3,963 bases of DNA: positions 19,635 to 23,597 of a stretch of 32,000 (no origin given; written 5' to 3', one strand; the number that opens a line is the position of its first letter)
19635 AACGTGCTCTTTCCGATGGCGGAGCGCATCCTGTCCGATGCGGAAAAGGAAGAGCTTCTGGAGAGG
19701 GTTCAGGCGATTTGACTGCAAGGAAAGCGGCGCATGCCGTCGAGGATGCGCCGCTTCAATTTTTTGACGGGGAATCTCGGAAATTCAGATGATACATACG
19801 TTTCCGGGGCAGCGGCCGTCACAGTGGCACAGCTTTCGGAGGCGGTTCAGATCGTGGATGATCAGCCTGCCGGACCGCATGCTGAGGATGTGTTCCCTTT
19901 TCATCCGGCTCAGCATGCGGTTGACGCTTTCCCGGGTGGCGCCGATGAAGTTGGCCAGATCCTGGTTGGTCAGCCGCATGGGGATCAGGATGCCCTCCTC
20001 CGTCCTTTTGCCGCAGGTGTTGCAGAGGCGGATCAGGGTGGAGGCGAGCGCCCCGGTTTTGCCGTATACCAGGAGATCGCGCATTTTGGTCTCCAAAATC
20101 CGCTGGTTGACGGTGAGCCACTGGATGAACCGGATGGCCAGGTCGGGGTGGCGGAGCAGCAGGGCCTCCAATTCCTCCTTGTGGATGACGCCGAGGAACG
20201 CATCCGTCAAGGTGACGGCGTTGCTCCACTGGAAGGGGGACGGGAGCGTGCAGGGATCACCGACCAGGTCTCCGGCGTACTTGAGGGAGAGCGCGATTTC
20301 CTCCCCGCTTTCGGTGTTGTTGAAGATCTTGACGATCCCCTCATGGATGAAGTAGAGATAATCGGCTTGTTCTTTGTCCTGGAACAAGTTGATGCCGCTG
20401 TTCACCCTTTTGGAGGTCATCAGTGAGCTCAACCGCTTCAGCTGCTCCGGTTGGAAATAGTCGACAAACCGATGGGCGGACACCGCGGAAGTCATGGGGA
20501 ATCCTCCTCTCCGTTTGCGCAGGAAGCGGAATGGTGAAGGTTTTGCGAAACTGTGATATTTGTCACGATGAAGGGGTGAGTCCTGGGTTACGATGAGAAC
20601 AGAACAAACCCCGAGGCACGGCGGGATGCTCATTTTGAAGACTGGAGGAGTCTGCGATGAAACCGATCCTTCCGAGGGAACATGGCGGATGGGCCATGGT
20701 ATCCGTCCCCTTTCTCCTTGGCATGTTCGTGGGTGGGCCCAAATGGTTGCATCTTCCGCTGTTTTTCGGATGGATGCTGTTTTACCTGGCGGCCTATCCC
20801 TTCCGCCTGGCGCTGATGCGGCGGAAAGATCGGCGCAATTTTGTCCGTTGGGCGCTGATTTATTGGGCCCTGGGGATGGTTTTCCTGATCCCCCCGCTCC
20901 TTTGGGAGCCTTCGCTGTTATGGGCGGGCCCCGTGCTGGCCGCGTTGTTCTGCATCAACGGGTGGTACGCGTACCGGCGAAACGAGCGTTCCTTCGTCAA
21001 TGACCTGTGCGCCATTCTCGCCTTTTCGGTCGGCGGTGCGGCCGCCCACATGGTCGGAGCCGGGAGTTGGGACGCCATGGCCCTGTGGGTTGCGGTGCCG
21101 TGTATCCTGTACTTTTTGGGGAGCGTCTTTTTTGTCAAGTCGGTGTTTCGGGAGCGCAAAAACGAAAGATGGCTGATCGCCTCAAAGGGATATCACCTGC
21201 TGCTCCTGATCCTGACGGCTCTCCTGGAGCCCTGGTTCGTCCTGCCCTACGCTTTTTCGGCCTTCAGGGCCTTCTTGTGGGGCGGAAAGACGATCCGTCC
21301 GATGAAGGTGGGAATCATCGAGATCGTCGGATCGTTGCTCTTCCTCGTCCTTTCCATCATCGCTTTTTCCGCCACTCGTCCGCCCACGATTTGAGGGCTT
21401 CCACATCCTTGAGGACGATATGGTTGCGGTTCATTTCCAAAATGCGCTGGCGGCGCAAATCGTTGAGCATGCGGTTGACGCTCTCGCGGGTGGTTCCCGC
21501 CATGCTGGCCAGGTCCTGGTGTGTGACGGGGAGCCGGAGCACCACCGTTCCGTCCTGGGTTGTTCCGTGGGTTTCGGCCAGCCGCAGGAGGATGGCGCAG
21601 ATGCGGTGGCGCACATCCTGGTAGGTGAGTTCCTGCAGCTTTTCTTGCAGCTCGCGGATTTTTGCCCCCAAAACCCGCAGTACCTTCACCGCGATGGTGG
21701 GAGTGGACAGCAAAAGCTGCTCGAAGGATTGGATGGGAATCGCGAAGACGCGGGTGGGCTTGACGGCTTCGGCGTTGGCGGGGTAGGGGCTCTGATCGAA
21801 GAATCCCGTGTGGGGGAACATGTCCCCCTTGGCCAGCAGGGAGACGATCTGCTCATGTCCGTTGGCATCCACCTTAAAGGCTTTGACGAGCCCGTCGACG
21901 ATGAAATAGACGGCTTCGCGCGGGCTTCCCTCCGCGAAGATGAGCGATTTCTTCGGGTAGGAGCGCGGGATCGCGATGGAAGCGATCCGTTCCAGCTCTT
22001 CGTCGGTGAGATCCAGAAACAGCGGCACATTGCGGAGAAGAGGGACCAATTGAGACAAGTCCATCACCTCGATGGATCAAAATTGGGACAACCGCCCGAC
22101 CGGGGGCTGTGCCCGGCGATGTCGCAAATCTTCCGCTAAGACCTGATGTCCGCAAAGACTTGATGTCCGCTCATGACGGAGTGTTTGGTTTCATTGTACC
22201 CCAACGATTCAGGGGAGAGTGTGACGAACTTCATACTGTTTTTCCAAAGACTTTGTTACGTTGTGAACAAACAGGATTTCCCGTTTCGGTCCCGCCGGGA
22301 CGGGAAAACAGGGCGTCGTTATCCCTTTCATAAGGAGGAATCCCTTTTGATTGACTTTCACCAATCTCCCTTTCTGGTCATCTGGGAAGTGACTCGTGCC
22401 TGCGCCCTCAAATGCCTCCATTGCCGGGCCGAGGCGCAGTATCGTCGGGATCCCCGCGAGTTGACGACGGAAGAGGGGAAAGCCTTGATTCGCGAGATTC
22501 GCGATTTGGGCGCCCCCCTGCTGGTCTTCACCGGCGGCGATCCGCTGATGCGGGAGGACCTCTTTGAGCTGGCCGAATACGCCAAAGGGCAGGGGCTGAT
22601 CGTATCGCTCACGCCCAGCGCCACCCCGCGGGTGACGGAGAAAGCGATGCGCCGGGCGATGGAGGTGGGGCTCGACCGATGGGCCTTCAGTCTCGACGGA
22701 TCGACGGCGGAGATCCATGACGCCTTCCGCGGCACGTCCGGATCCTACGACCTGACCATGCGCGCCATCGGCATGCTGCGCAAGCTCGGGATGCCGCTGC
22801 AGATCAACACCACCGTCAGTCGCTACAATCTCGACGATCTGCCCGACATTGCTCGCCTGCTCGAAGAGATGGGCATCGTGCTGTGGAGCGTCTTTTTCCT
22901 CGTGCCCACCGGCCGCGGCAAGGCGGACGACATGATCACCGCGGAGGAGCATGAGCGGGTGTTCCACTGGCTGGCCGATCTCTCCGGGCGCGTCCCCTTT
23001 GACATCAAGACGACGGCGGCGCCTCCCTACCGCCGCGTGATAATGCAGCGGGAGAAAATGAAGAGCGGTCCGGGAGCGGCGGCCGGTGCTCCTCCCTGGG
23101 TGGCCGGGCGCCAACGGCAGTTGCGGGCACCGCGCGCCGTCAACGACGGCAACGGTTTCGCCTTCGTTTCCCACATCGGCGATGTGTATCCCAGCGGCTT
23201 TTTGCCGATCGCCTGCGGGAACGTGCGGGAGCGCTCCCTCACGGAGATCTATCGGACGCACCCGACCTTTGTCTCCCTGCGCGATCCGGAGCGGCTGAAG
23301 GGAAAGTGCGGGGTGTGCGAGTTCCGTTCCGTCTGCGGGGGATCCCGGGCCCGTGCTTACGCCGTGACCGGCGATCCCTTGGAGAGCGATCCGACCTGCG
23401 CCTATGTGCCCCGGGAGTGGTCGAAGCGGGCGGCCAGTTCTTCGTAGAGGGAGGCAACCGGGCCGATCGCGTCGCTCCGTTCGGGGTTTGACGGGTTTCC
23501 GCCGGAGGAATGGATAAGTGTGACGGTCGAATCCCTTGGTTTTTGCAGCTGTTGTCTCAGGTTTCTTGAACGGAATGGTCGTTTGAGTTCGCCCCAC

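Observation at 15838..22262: Fnr-type TGTGA-N6-TCACA boxes at one fixed spacing tie a nirK/qNor island and several uncharacterised genes into a single regulon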

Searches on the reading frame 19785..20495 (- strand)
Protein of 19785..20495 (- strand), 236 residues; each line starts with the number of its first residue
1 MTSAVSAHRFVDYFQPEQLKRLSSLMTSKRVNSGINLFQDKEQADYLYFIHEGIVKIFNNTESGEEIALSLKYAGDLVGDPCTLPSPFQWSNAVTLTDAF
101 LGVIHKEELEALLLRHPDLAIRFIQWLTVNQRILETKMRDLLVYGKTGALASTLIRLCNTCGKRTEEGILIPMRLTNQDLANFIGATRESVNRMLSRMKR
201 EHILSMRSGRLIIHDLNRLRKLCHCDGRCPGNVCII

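Call 11: search_protein_families(library=pfam, proteins=[window:19785-20495:-])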
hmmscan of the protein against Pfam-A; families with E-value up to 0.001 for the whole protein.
window:19785-20495:- (236 aa): 3 families
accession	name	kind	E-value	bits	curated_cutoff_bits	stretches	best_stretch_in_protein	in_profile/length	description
PF13545.12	HTH_Crp_2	-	1.4e-18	67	27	1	150-222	3-70/70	Crp-like helix-turn-helix domain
PF00027.35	cNMP_binding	-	1.5e-12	47.7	27.5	1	31-116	4-89/89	Cyclic nucleotide-binding domain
PF00325.26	Crp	-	4.6e-12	45.9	21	1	174-201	2-29/32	Bacterial regulatory proteins, crp family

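Call 12: search_protein_families(library=ncbifam, proteins=[window:19785-20495:-])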
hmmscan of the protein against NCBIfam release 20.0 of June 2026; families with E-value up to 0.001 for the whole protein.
window:19785-20495:- (236 aa): 12 families
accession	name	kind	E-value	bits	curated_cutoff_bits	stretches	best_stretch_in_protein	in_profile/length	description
TIGR03697.1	NtcA_cyano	equivalog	3.9e-17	62.6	244.95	1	37-219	4-188/193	global nitrogen regulator NtcA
NF008732.0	PRK11753.1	equivalog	2.8e-16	59.6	266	1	17-215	14-212/214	cAMP-activated global transcriptional regulator CRP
NF008365.0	PRK11161.1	subfamily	3.2e-15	56.1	228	1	17-223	37-243/250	fumarate/nitrate reduction transcriptional regulator Fnr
NF053664.1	TransRegPtrACyano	equivalog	6.9e-15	54.9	300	1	46-213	29-190/196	Crp/Fnr family transcriptional regulator PtrA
NF050806.1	TransRegFixKCaul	equivalog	3.2e-14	52.7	300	1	28-223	25-214/215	transcriptional regulator FixK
NF045989.1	TransRegFnrLRhodb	equivalog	4e-14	52.4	300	1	15-221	25-233/245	transcriptional regulator FnrL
NF006901.0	PRK09392.1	equivalog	2e-10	40.4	211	1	11-224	15-222/236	transcriptional activator FtrB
NF010499.0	PRK13918.1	equivalog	3e-08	33.4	274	1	43-225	28-203/205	CRP/FNR family transcriptional regulator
NF052518.1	TransRegLdrP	equivalog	1.1e-07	32.1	300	1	29-220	2-185/195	transcriptional regulator LdrP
NF041163.2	encap_f2b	equivalog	1e-05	24.9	400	1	13-125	82-195/450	family 2B encapsulin nanocompartment shell protein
NF058543.1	ActPatMycb56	equivalog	1.2e-05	24.3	460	1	14-133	7-122/317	acetyltransferase Pat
TIGR03896.1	cyc_nuc_ocin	subfamily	2e-05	24.1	161.05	1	27-143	162-275/317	bacteriocin-type transport-associated protein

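Call 13: find_encoding_contigs(protein=window:19785-20495:-, flank=10000, max_places=6)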
Protein window:19785-20495:- (236 aa): 3 contigs read that carry it; 3 places shown.
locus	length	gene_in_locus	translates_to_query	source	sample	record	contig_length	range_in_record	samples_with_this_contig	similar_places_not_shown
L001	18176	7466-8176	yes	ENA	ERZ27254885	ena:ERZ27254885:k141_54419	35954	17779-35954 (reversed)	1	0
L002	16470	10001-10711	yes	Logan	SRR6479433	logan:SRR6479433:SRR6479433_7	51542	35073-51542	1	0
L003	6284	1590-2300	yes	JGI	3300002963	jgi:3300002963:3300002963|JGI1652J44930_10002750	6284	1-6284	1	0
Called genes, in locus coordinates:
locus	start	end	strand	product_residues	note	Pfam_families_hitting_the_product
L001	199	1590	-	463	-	PF00309:Sigma54_AID, PF04963:Sigma54_CBD, PF13384:HTH_23 (faint), PF04552:Sigma54_DBD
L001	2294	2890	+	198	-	PF00574:CLP_protease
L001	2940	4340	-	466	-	PF02302:PTS_IIB, PF25554:PTS_EIIB_BC_N, PF02378:PTS_EIIC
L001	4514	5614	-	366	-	PF04055:Radical_SAM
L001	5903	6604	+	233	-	PF00027:cNMP_binding, PF13545:HTH_Crp_2, PF00325:Crp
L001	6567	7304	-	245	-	PF14256:YwiC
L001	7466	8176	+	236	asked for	PF00027:cNMP_binding, PF13545:HTH_Crp_2, PF00325:Crp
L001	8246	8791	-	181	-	PF01814:Hemerythrin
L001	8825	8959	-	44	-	-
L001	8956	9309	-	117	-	PF21758:LpdD_chaperone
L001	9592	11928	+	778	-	PF22085:NorB_cytochrome_c-like, PF00115:COX1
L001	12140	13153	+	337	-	PF13473:Cupredoxin_1 (faint), PF07731:Cu-oxidase_2 (weak), PF07732:Cu-oxidase_3, PF07731:Cu-oxidase_2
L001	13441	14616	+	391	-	PF22148:Fervidolysin_NPro-like, PF00082:Peptidase_S8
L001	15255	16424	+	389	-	PF22148:Fervidolysin_NPro-like, PF00082:Peptidase_S8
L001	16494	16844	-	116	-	PF05154:TM2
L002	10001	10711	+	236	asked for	PF00027:cNMP_binding, PF13545:HTH_Crp_2, PF00325:Crp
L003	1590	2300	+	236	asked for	PF00027:cNMP_binding, PF13545:HTH_Crp_2, PF00325:Crp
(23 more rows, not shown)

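Call 58: search_solved_structures(query=window:19785-20495:-, max_evalue=0.00001)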
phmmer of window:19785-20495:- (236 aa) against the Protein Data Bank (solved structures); distinct sequences matched with E-value up to 0.00001: 68 (the best 60 are shown).
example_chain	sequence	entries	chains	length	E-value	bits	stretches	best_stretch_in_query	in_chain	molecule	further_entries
4cyd_A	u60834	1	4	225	3.1e-18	69.3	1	16-219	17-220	PROBABLE TRANSCRIPTION REGULATOR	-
4byy_A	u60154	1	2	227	3.1e-18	69.2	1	16-219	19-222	TRANSCRIPTIONAL REGULATOR, CRP/FNR FAMILY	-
3r6s_A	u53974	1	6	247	4.2e-18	68.8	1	16-219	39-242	transcription regulator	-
8h3v_X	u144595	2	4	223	2.5e-16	63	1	37-215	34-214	NtcA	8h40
7ets_A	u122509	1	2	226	3.1e-16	62.7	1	29-213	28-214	Crp/Fnr family transcriptional regulator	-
3la2_A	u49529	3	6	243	3.3e-16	62.6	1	37-215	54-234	Global nitrogen regulator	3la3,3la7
2xgx_A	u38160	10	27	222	4.7e-16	62.1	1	32-214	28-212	GLOBAL NITROGEN REGULATOR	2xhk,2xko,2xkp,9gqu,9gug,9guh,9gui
7pza_A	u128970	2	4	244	3.9e-15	59.1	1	12-220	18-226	Putative cAMP-binding protein-catabolite gene activator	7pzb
3h3u_A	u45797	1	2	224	6.1e-15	58.5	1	18-221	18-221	PROBABLE TRANSCRIPTIONAL REGULATORY PROTEIN (PROBABLY CRP/FNR-FAMILY)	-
3mzh_A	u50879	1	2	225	6.2e-15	58.4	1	18-221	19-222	PROBABLE TRANSCRIPTIONAL REGULATORY PROTEIN (PROBABLY CRP/FNR-FAMILY)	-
3d0s_A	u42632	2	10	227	6.4e-15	58.4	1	18-221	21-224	TRANSCRIPTIONAL REGULATORY PROTEIN | PROBABLE TRANSCRIPTIONAL REGULATORY PROTEIN (PROBABLY CRP/ FNR-FAMILY)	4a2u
3i54_A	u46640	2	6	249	8.8e-15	58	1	19-221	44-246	Transcriptional regulator, Crp/Fnr family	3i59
1hw5_A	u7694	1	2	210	3.1e-14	56.2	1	35-214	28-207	CATABOLITE GENE ACTIVATOR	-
4bh9_A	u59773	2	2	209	5.7e-14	55.3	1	35-214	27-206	cAMP-activated global transcriptional regulator CRP | CAMP RECEPTOR PROTEIN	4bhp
6dt4_A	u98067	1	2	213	5.9e-14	55.3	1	35-214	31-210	Cyclic AMP receptor protein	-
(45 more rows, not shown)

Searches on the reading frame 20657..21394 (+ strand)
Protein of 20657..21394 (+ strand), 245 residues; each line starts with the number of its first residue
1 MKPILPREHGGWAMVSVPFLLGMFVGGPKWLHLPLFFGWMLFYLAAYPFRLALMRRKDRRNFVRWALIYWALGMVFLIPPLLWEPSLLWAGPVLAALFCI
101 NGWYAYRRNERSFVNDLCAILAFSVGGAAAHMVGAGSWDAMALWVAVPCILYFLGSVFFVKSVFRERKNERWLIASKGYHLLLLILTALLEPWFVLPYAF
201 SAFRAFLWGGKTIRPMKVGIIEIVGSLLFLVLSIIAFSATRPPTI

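Call 11: search_protein_families(library=pfam, proteins=[window:20657-21394:+])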
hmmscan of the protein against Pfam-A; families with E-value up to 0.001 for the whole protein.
window:20657-21394:+ (245 aa): 1 family
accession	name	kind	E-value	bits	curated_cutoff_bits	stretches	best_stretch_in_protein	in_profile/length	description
PF14256.11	YwiC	-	2.6e-41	141.2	25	1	5-130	1-125/126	YwiC-like protein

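Call 12: search_protein_families(library=ncbifam, proteins=[window:20657-21394:+])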
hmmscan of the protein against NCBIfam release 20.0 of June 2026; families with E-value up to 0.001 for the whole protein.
window:20657-21394:+ (245 aa): 0 families

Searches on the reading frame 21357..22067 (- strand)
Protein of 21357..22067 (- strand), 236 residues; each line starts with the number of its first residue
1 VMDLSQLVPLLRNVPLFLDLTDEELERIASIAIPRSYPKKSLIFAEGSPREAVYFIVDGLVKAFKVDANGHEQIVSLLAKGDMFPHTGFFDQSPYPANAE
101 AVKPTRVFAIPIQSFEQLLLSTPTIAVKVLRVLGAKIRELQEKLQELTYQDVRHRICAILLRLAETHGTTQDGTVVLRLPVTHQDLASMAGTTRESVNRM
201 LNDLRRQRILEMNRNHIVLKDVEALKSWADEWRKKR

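Call 11: search_protein_families(library=pfam, proteins=[window:21357-22067:-])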
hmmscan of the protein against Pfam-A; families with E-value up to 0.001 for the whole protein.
window:21357-22067:- (236 aa): 3 families
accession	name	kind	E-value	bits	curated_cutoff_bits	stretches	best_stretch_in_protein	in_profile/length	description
PF00027.35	cNMP_binding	-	6.8e-22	77.7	27.5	1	35-120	2-87/89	Cyclic nucleotide-binding domain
PF13545.12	HTH_Crp_2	-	1.8e-21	76.3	27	1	155-227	2-69/70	Crp-like helix-turn-helix domain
PF00325.26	Crp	-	3.2e-09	36.8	21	1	179-207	1-29/32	Bacterial regulatory proteins, crp family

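Call 12: search_protein_families(library=ncbifam, proteins=[window:21357-22067:-])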
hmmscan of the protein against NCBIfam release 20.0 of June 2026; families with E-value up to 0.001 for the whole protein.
window:21357-22067:- (236 aa): 13 families
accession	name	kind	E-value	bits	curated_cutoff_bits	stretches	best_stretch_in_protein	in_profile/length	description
NF008732.0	PRK11753.1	equivalog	6.9e-27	94.3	266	1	21-219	12-210/214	cAMP-activated global transcriptional regulator CRP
NF006901.0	PRK09392.1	equivalog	6.1e-23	81.4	211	1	11-229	9-221/236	transcriptional activator FtrB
NF008365.0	PRK11161.1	subfamily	3.1e-22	79.1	228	1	18-234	32-248/250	fumarate/nitrate reduction transcriptional regulator Fnr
TIGR03697.1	NtcA_cyano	equivalog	2.4e-21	76.4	244.95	1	43-222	4-185/193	global nitrogen regulator NtcA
NF050806.1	TransRegFixKCaul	equivalog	1.2e-20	73.7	300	1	35-228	26-213/215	transcriptional regulator FixK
NF053664.1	TransRegPtrACyano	equivalog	1.5e-18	66.9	300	1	50-220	27-191/196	Crp/Fnr family transcriptional regulator PtrA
NF052518.1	TransRegLdrP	equivalog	5.4e-17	62.5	300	1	39-229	6-188/195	transcriptional regulator LdrP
NF045989.1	TransRegFnrLRhodb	equivalog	8.5e-17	61.2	300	1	22-227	26-233/245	transcriptional regulator FnrL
NF010499.0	PRK13918.1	equivalog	2.4e-15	56.6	274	1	39-229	19-201/205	CRP/FNR family transcriptional regulator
NF050815.1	TransActFtrBCaul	equivalog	3.5e-13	49.4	300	1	9-226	9-220/251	transcriptional activator FtrB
NF041163.2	encap_f2b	equivalog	6.6e-11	42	400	1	11-134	73-198/450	family 2B encapsulin nanocompartment shell protein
NF007707.0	PRK10402.1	subfamily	2.6e-09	37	180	1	35-167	34-166/226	transcriptional regulator YeiL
TIGR03896.1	cyc_nuc_ocin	subfamily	6.4e-06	25.7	161.05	1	11-134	139-263/317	bacteriocin-type transport-associated protein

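Call 57: search_solved_structures(query=window:21357-22058:-, max_evalue=0.00001)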
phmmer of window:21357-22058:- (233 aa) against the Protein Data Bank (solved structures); distinct sequences matched with E-value up to 0.00001: 88 (the best 60 are shown).
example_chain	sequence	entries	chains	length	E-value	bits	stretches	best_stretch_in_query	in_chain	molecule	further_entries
3d0s_A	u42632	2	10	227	3.7e-27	98.9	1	18-222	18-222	TRANSCRIPTIONAL REGULATORY PROTEIN | PROBABLE TRANSCRIPTIONAL REGULATORY PROTEIN (PROBABLY CRP/ FNR-FAMILY)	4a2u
3mzh_A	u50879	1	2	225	4.2e-27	98.7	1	24-222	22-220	PROBABLE TRANSCRIPTIONAL REGULATORY PROTEIN (PROBABLY CRP/FNR-FAMILY)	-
3h3u_A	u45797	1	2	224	4.3e-27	98.7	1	25-222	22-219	PROBABLE TRANSCRIPTIONAL REGULATORY PROTEIN (PROBABLY CRP/FNR-FAMILY)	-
3i54_A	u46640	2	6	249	4.7e-27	98.5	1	13-222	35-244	Transcriptional regulator, Crp/Fnr family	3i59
3h3z_A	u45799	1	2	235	1.8e-25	93.3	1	7-227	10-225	Cyclic nucleotide-binding protein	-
3fx3_A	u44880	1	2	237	2.2e-25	93.1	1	7-227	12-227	Cyclic nucleotide-binding protein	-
4ev0_A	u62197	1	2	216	3.3e-24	89.3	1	9-221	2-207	Transcription regulator, Crp family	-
4byy_A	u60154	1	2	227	9.6e-24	87.7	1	33-222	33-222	TRANSCRIPTIONAL REGULATOR, CRP/FNR FAMILY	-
4cyd_A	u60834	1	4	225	9.6e-24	87.7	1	33-222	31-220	PROBABLE TRANSCRIPTION REGULATOR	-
3r6s_A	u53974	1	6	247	1.3e-23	87.3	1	33-222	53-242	transcription regulator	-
2xgx_A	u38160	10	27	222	9.3e-23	84.5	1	34-221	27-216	GLOBAL NITROGEN REGULATOR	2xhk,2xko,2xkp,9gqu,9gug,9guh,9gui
8h3v_X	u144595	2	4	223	1e-22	84.4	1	31-216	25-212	NtcA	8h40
3la2_A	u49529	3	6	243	1.3e-22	84.1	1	31-216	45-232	Global nitrogen regulator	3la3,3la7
1hw5_A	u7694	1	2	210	4.1e-21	79.1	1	18-215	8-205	CATABOLITE GENE ACTIVATOR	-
4i09_A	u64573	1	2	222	5.9e-21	78.6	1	17-215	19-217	Catabolite gene activator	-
3dkw_A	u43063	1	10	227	1.2e-17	67.8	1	7-223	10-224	DNR protein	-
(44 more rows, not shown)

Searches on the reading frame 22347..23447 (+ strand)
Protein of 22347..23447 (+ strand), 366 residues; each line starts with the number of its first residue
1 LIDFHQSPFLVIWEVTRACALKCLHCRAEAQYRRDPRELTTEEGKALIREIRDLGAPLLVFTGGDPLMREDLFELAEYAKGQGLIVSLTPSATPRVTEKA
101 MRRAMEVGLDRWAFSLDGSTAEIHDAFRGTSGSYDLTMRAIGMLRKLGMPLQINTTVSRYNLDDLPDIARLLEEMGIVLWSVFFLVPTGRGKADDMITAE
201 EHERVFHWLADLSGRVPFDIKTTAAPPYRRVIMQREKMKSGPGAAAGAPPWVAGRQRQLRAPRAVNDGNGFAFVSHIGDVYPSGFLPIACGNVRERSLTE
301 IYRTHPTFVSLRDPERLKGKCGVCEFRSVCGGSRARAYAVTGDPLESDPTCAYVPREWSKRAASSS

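Call 11: search_protein_families(library=pfam, proteins=[window:22347-23447:+])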
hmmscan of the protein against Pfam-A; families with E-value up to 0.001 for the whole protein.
window:22347-23447:+ (366 aa): 3 families
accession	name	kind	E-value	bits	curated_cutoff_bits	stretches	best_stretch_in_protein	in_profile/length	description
PF04055.27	Radical_SAM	-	2.3e-24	86.9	29.5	1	14-172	2-166/166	Radical SAM superfamily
PF13186.11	SPASM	-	0.00032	21.3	21.5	1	271-324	7-66/67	Iron-sulfur cluster-binding domain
PF13353.11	Fer4_12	-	0.00048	20.9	22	1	17-84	13-82/137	4Fe-4S single cluster domain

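Call 12: search_protein_families(library=ncbifam, proteins=[window:22347-23447:+])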
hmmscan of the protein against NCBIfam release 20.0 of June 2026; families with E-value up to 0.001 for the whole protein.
window:22347-23447:+ (366 aa): 54 families (the best 25 are shown)
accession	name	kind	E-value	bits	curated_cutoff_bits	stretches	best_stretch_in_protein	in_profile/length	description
TIGR04053.2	TIGR04053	equivalog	3e-152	507.1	395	1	2-355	1-366/366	TIGR04053 family radical SAM/SPASM domain-containing protein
TIGR04545.1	rSAM_ahbD_hemeb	equivalog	3.8e-109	365.2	500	1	10-355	1-339/339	heme b synthase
TIGR04055.1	rSAM_NirJ2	equivalog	6.9e-67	226.3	500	1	10-353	1-324/326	putative heme d1 biosynthesis radical SAM protein NirJ2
TIGR04546.1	rSAM_ahbC_deAc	equivalog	9.1e-55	186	650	2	10-193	40-221/390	12,18-didecarboxysiroheme deacetylase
TIGR04051.1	rSAM_NirJ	equivalog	6.4e-53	180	515.45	1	10-352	3-347/354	heme d1 biosynthesis radical SAM protein NirJ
TIGR04054.1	rSAM_NirJ1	equivalog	7.9e-52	176.1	650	2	10-203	37-230/387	putative heme d1 biosynthesis radical SAM protein NirJ1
TIGR04347.1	pseudo_SAM_Halo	equivalog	1.4e-50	172.7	525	2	8-211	37-240/390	TIGR04347 family pseudo-SAM/SPASM protein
TIGR03962.1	mycofact_rSAM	equivalog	5.6e-45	154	265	2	7-215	10-218/339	mycofactocin radical SAM maturase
NF045574.1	sacti_mat_StsB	exception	1.5e-41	142.8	625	2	11-204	98-289/466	StsB family radical SAM/SPASM domain sactipeptide maturase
NF050035.1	rSAM_WgK_link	exception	1.6e-40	139.2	650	2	1-229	1-229/367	radical SAM/SPASM peptide maturase WgkB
TIGR02109.1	PQQ_syn_pqqE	equivalog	8.2e-39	133.5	381.35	2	6-175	4-172/358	pyrroloquinoline quinone biosynthesis protein PqqE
TIGR03913.1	rad_SAM_trio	equivalog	2.1e-33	115.5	591.75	2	8-192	18-199/477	GDL motif peptide-associated radical SAM/SPASM maturase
TIGR04303.1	GeoRSP_rSAM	equivalog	8.2e-33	114.3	400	2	7-177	3-169/325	GeoRSP system radical SAM/SPASM protein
TIGR04103.1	rSAM_nif11_3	equivalog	3.4e-28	98.4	725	1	11-197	7-190/412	nif11-class peptide radical SAM maturase 3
TIGR04340.1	rSAM_ACGX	hypoth_equivalog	1e-26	94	400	2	9-203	3-199/341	radical SAM/SPASM domain protein, ACGX system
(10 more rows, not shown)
